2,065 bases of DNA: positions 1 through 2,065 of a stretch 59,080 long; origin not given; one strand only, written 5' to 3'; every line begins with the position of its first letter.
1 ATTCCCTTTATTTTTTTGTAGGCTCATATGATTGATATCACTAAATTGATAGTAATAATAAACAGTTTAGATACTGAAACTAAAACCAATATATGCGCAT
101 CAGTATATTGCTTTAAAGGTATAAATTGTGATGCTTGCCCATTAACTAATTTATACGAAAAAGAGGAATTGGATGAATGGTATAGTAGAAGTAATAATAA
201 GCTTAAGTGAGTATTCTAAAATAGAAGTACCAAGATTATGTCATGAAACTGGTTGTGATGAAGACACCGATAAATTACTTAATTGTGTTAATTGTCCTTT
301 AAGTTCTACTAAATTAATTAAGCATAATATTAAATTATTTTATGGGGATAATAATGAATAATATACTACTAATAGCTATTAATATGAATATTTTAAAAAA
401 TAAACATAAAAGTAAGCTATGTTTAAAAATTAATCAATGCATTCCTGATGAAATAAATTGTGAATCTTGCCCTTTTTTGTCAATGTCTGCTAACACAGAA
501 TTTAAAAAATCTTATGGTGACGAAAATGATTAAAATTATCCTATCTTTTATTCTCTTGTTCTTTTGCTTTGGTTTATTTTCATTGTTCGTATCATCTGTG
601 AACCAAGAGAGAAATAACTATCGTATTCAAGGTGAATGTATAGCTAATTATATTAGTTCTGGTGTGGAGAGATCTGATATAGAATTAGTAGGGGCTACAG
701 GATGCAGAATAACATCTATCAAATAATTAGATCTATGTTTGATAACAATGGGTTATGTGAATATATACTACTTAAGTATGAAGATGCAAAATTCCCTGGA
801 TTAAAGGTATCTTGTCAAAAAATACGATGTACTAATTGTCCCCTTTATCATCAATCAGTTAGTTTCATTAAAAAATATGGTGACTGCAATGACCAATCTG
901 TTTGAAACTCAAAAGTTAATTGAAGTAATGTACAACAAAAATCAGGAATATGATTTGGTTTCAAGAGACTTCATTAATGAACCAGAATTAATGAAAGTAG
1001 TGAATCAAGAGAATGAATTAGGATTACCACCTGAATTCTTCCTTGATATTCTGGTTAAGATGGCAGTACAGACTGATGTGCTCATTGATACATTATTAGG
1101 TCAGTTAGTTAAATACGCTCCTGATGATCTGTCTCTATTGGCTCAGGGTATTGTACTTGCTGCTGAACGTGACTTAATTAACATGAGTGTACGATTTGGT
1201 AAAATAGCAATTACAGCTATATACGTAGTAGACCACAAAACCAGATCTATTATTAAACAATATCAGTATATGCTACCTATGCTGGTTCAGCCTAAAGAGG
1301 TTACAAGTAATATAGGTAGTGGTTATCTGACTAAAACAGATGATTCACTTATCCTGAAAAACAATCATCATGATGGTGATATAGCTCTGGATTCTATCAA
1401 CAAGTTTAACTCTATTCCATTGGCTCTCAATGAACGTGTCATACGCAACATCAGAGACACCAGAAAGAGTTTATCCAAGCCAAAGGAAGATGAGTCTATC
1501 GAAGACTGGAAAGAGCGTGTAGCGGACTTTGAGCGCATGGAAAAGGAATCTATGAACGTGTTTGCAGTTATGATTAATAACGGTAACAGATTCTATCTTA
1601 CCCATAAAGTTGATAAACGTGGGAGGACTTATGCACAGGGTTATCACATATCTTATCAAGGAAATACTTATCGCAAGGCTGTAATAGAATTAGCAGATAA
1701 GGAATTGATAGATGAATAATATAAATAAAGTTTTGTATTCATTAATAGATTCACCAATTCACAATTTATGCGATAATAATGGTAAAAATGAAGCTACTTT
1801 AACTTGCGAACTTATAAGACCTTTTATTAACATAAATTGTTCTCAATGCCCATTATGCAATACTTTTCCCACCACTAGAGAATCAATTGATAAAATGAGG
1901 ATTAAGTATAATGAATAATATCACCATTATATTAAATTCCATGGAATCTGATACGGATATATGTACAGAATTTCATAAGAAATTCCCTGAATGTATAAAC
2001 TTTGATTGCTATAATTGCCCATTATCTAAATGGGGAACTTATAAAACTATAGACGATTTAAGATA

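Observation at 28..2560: Tandem array of at least seven diversified paralogous four-Cys mini-proteins with reused gene boundaries, splitting the RNAPII genes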

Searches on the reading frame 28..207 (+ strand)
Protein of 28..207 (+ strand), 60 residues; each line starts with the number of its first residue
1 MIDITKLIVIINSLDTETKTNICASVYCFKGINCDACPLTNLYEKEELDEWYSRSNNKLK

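Call 6: search_protein_families(library=pfam, max_evalue=1, proteins=[window:28-207:+])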
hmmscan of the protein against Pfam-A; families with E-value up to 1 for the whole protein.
seq(60 aa): 0 families

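Call 7: search_protein_families(library=phrogs, max_evalue=1, proteins=[window:28-207:+])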
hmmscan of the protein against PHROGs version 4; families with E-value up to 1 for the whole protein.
seq(60 aa): 3 families
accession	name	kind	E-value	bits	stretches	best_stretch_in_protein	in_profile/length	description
phrog_14146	-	unknown function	0.00061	20.6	1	11-47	9-46/56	-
phrog_28062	-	unknown function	0.048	15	1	1-39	5-43/66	-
phrog_16571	-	unknown function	0.74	11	0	8-46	6-51/65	-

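Call 79: search_protein_families(library=padloc, max_evalue=1, proteins=[window:28-207:+])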
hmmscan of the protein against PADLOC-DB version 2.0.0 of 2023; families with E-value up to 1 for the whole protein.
window:28-207:+ (60 aa): 0 families
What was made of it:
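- On Known anti-defence protein families (Acr, Ocr/Ard, Tad, Gad and others): PADLOC holds defence systems, not inhibitors, and gave no hit (call 79).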

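Call 80: search_protein_families(library=ncbifam, max_evalue=1, proteins=[window:28-207:+])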
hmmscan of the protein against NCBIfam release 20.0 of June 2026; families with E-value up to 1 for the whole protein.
window:28-207:+ (60 aa): 0 families

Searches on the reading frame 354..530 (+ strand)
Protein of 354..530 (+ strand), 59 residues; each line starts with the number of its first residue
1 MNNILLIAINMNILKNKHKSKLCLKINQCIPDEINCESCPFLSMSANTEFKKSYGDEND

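Call 6: search_protein_families(library=pfam, max_evalue=1, proteins=[window:354-530:+])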
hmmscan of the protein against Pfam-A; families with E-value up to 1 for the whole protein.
seq(59 aa): 0 families

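Call 7: search_protein_families(library=phrogs, max_evalue=1, proteins=[window:354-530:+])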
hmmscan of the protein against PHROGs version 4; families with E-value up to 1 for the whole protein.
seq(59 aa): 1 family
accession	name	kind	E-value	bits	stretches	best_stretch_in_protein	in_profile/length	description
phrog_14146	-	unknown function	0.02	15.7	1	12-46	10-43/56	-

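Call 79: search_protein_families(library=padloc, max_evalue=1, proteins=[window:354-530:+])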
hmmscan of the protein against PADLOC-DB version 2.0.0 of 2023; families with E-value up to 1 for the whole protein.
window:354-530:+ (59 aa): 0 families

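Call 80: search_protein_families(library=ncbifam, max_evalue=1, proteins=[window:354-530:+])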
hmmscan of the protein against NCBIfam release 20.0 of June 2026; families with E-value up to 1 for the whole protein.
window:354-530:+ (59 aa): 0 families

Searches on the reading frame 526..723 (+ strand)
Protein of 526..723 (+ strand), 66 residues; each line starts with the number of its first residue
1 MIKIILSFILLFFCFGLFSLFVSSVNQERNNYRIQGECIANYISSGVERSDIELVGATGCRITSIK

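Call 6: search_protein_families(library=pfam, max_evalue=1, proteins=[window:526-723:+])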
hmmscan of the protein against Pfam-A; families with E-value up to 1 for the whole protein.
seq(66 aa): 1 family
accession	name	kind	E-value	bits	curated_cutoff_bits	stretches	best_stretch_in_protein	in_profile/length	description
PF03350.21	UPF0114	-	0.024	15.3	23.1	1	6-31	58-83/117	Uncharacterized protein family, UPF0114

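Call 7: search_protein_families(library=phrogs, max_evalue=1, proteins=[window:526-723:+])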
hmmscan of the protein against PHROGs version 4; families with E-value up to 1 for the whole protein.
seq(66 aa): 5 families
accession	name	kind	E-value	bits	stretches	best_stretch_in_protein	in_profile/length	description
phrog_19839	-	unknown function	1.8e-06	29.2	1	7-57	13-64/77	-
phrog_25167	-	unknown function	7e-06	27.2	1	5-57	3-54/60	-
phrog_21816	-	unknown function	0.00011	23.3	1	7-58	13-66/78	-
phrog_17929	-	unknown function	0.1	13.7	1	1-29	1-28/66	-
phrog_16669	-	unknown function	0.2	13.1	1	9-44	41-73/78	-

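Call 79: search_protein_families(library=padloc, max_evalue=1, proteins=[window:526-723:+])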
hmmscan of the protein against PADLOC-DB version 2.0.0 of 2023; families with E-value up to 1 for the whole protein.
window:526-723:+ (66 aa): 0 families

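Call 80: search_protein_families(library=ncbifam, max_evalue=1, proteins=[window:526-723:+])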
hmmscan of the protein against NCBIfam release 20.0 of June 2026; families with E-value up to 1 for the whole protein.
window:526-723:+ (66 aa): 3 families
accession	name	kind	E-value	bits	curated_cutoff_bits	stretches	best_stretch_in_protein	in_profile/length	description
NF045937.1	MSC_0624_12TM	equivalog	0.012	14.2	70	1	2-41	155-194/445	MSC_0624 family F1-like ATPase-associated membrane protein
NF046083.1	exosort_XrtY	exception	0.015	15.2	160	1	2-43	5-46/168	exosortase Y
NF047754.1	LRR20_Nterm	exception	0.11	12.3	105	1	3-33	12-35/53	E-cadherin-binding leucine-rich repeat protein LRR20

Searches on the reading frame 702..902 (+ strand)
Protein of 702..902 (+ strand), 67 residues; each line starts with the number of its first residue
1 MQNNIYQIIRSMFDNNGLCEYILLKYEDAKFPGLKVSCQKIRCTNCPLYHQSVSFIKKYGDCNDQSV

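Call 6: search_protein_families(library=pfam, max_evalue=1, proteins=[window:702-902:+])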
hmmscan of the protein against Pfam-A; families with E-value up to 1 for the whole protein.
seq(67 aa): 0 families

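Call 7: search_protein_families(library=phrogs, max_evalue=1, proteins=[window:702-902:+])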
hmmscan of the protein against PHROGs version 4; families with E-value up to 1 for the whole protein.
seq(67 aa): 2 families
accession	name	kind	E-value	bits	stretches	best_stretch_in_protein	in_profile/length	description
phrog_14146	-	unknown function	0.013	16.3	1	33-50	23-40/56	-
phrog_16571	-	unknown function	0.19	12.9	1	35-59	31-54/65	-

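Call 48: predict_structure(alignment_id=A6)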
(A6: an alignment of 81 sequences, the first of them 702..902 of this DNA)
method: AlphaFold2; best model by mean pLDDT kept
length: 67 residues; sequences in the alignment: 81
mean_pLDDT: 60.5   pTM: 0.30
mean pLDDT of the five models: 60.5, 55.7, 54.9, 53.6, 49.1
residues with pLDDT >= 90: 0; 70-90: 6; 50-70: 49; < 50: 12
segments of 3 or more residues with pLDDT < 50: 55-58, 63-67
pLDDT, mean of each block of 10 residues (from residue 1): 64 64 64 65 66 51 45
secondary structure, 60 per line:
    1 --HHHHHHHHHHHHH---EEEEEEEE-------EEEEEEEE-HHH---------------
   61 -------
elements in order: H3-15 E19-26 E34-41

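Call 76: find_homologous_proteins(query=A6, max_evalue=0.01)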
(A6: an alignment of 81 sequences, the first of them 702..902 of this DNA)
Query A6 (81 sequences) (67 aa, profile of the alignment): 28 proteins with E <= 0.01 among 71 candidates.
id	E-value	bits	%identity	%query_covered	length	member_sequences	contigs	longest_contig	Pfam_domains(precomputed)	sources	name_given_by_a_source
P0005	8.2e-11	60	29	25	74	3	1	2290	-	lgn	-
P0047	1.9e-10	58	40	22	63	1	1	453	-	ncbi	-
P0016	3.8e-10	57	25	24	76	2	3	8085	-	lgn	-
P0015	3.9e-10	57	31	24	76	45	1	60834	-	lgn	-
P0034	1.3e-9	56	38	12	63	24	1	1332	-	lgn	-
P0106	1.4e-9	56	38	24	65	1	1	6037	-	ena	-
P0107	1.7e-9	55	33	13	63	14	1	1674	-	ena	-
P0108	1.9e-9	55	38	12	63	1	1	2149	-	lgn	-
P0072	2.3e-9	55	29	21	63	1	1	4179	-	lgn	-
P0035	3.3e-9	54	34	40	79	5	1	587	-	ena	-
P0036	3.9e-9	54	38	12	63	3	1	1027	-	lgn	-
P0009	5.3e-9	54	29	25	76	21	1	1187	-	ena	-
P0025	7.9e-9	53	32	55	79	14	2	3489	-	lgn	-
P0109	1.1e-8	53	33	13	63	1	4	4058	-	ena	-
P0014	1.4e-8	52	54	19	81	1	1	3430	-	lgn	-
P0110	2.0e-8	52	33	13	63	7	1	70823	-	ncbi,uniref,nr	ncbi:hypothetical protein KNV79_gp32 [Salmonella phage vB_SalP_TR2]|uniref:Radical SAM protein n=1 T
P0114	1.8e-7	49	33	13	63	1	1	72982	-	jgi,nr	jgi:hypothetical protein|nr:MAG TPA: Radical SAM superfamily [Caudoviricetes sp.]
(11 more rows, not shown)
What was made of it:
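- Two databases auto-name members 'Radical SAM' (call 76).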

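Call 79: search_protein_families(library=padloc, max_evalue=1, proteins=[window:702-902:+])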
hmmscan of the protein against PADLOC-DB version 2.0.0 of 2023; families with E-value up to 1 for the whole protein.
window:702-902:+ (67 aa): 0 families

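Call 80: search_protein_families(library=ncbifam, max_evalue=1, proteins=[window:702-902:+, P0110])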
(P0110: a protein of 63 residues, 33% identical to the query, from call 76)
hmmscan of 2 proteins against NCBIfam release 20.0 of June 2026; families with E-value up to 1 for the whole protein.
window:702-902:+ (67 aa): 0 families

P0110 (63 aa): 1 family
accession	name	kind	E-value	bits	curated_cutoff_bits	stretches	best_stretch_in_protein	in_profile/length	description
NF045702.1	rSAM_GDGT_ether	equivalog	0.021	13.5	450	1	26-56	87-117/486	tetraether lipid synthase Tes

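Call 81: search_protein_families(library=pfam, max_evalue=10, proteins=[P0110, P0114])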
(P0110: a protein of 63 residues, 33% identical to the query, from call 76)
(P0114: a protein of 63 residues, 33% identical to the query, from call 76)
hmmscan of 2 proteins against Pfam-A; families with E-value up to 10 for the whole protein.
P0110 (63 aa): 0 families

P0114 (63 aa): 0 families

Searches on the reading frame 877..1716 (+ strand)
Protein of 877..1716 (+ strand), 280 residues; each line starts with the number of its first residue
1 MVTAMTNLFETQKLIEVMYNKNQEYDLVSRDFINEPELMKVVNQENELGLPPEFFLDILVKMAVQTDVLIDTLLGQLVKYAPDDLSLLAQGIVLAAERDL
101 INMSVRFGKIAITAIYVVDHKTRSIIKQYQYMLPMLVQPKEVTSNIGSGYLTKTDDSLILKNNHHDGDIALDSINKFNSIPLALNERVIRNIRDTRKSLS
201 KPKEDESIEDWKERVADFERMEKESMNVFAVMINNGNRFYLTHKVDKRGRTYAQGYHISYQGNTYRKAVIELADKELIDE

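Call 59: find_related_loci(query=window:889-1716:+, collection=viral_contigs, flank=4000)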
Query window:889-1716:+ (276 aa) in viral_contigs; peptide patterns used: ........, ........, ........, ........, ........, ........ (x = any residue, [..] = any of these).
23 stretches matched a pattern; 4 encode a relative of the query (tblastn E <= 1e-3); 4 distinct loci.
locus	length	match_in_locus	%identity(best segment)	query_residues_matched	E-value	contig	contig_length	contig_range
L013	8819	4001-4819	39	1-276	6e-57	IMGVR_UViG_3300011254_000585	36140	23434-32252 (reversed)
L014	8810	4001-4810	35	6-275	4e-51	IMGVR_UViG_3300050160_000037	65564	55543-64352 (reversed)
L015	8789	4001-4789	43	6-275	5e-69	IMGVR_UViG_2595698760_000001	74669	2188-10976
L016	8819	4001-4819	39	1-276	6e-57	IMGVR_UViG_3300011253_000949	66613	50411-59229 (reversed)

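Call 81: search_protein_families(library=pfam, max_evalue=10, proteins=[window:877-1716:+])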
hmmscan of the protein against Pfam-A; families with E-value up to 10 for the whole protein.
window:877-1716:+ (280 aa): 3 families
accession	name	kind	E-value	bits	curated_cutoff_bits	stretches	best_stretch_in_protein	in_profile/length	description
PF00905.27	Transpeptidase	-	0.15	11.7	22.1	1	160-235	31-112/299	Penicillin binding protein transpeptidase domain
PF09523.15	DUF2390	-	0.19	12.5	25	1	180-227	57-104/106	Protein of unknown function (DUF2390)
PF02839.19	CBM_5_12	-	0.24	11.9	26.2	1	249-266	5-22/44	Carbohydrate-binding module family 5/12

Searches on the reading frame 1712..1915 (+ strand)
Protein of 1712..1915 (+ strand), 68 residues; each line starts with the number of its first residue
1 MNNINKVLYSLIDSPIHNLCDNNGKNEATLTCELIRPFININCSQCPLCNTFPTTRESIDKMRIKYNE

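Call 6: search_protein_families(library=pfam, max_evalue=1, proteins=[window:1712-1915:+])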
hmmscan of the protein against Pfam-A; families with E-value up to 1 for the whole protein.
seq(68 aa): 0 families

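Call 7: search_protein_families(library=phrogs, max_evalue=1, proteins=[window:1712-1915:+])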
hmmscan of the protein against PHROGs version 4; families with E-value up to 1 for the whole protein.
seq(68 aa): 1 family
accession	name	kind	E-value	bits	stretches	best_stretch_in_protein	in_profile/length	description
phrog_36942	-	unknown function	0.16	13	1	15-46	24-54/130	-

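Call 79: search_protein_families(library=padloc, max_evalue=1, proteins=[window:1712-1915:+])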
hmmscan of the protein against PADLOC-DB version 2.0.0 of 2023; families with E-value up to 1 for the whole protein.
window:1712-1915:+ (68 aa): 0 families

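Call 80: search_protein_families(library=ncbifam, max_evalue=1, proteins=[window:1712-1915:+])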
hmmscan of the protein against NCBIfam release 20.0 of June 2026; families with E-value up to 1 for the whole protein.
window:1712-1915:+ (68 aa): 0 families
